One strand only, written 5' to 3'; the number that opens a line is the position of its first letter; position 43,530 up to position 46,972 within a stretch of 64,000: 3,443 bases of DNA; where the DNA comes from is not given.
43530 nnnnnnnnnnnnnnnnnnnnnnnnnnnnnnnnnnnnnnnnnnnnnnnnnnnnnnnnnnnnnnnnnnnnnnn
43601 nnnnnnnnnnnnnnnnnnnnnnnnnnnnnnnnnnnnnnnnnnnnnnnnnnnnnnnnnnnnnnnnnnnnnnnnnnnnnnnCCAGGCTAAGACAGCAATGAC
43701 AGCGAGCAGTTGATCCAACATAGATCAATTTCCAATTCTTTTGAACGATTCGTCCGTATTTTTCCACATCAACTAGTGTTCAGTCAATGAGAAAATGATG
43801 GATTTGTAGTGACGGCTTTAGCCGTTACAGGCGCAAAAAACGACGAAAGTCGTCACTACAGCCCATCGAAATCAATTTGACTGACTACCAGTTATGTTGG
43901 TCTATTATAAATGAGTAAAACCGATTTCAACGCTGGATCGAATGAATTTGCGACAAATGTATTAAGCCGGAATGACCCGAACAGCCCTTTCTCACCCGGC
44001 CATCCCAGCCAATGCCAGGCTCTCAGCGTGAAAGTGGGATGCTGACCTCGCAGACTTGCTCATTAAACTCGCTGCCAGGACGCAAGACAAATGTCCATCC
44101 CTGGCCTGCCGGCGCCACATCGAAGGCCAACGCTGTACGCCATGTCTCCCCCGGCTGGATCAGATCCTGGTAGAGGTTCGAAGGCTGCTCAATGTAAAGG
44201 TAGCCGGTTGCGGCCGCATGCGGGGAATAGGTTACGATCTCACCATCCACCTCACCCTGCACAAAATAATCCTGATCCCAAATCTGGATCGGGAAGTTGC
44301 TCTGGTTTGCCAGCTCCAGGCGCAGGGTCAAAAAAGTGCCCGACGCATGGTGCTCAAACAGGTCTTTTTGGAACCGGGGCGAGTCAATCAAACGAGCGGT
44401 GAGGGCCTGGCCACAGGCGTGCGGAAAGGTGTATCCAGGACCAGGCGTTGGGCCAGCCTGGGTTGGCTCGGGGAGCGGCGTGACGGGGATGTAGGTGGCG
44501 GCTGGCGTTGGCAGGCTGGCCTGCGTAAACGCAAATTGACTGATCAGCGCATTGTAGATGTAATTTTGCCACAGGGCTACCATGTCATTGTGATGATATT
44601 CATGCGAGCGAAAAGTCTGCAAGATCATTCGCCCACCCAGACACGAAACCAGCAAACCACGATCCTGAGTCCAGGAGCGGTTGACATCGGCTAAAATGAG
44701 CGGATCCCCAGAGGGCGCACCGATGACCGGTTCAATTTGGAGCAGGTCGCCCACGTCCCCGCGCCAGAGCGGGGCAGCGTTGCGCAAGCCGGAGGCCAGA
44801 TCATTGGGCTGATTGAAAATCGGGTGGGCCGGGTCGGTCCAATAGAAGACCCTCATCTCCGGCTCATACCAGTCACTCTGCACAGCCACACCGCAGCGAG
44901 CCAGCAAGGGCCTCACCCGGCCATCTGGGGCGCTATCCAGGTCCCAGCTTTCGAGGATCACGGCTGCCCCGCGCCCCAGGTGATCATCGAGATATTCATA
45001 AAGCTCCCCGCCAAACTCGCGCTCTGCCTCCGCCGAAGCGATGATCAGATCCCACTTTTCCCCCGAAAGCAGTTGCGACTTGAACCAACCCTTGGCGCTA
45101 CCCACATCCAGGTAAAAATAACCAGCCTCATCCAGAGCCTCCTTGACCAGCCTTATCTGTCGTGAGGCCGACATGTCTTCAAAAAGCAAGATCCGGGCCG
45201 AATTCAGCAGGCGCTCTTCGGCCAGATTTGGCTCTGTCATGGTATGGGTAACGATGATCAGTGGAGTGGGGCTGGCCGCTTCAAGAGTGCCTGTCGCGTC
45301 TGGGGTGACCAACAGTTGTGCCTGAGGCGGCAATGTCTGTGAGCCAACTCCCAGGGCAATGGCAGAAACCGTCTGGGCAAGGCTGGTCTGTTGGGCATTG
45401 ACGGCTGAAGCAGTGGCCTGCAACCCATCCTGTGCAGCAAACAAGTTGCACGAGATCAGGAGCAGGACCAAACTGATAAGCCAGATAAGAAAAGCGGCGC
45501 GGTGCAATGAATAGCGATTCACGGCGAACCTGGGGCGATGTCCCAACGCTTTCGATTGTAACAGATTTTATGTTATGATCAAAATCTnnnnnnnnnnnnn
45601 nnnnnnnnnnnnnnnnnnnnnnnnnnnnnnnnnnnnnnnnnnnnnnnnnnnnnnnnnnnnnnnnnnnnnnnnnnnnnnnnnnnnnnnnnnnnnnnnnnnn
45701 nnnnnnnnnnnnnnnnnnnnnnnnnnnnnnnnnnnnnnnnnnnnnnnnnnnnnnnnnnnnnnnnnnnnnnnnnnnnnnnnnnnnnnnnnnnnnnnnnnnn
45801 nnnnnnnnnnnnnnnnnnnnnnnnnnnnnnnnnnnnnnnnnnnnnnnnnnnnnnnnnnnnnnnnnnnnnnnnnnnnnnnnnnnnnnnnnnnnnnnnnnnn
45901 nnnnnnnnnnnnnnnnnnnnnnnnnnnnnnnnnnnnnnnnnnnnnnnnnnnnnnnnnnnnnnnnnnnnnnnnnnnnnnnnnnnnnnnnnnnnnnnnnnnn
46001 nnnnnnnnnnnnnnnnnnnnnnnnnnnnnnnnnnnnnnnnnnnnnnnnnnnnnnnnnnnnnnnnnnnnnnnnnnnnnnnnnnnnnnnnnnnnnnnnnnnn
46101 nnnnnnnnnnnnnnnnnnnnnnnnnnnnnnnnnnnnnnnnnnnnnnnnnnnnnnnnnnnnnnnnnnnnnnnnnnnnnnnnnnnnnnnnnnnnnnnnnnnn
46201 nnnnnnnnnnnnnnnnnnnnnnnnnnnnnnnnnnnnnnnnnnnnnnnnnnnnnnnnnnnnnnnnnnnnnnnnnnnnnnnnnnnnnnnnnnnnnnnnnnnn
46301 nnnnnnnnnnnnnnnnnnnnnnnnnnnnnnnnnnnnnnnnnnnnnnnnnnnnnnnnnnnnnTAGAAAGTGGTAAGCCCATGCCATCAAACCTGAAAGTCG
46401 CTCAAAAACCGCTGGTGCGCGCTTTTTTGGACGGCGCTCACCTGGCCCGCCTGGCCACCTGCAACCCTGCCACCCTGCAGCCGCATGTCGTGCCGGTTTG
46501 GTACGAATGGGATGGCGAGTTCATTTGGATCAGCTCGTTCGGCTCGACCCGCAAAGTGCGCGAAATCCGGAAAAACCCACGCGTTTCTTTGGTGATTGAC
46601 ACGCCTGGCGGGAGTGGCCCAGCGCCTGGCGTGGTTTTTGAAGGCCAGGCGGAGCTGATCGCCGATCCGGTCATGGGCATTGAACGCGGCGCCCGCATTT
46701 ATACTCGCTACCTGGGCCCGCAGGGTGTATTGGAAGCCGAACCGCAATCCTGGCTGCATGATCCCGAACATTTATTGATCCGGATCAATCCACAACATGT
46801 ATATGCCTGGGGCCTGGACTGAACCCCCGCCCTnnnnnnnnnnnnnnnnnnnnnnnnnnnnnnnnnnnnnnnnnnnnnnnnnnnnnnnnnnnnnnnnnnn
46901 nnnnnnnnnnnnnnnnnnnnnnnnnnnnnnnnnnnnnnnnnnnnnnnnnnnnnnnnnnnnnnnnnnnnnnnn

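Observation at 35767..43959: Two intergenic regions 8 kb apart share five identical motifs in the same order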

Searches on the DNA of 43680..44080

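Call 69: search_rna_families(source=window, start=43680, end=44080, threshold=evalue, max_evalue=1)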
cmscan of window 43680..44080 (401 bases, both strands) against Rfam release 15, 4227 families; matches with E-value up to 1: 3.
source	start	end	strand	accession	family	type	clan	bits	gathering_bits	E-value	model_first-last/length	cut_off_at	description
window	43796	43868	+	RF01061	mir-548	Gene; miRNA;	-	22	90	0.082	1-84/84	no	mir-548 microRNA precursor family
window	43797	43867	-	RF01061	mir-548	Gene; miRNA;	-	21.3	90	0.13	1-84/84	no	mir-548 microRNA precursor family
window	43964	44025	+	RF02202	UCA1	Gene; lncRNA;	-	15.1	80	0.28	1-75/75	no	Urothelial cancer associated 1 conserved region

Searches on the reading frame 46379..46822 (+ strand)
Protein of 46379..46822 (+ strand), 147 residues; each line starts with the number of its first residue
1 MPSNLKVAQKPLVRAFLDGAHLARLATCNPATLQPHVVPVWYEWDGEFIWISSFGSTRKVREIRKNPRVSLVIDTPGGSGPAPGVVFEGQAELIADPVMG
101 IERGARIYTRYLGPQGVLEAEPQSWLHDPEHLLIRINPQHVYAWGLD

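Call 17: search_protein_families(library=pfam, proteins=[window:46379-46822:+])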
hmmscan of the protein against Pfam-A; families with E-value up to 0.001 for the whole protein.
window:46379-46822:+ (147 aa): 2 families
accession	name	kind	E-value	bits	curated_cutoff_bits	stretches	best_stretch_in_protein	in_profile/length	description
PF01243.27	PNPOx_N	-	1.1e-17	64.9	28.1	1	12-144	4-119/120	Pyridoxamine 5'-phosphate oxidase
PF12900.13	Pyridox_ox_2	-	1.5e-06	28.6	27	1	14-98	6-94/140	Pyridoxamine 5'-phosphate oxidase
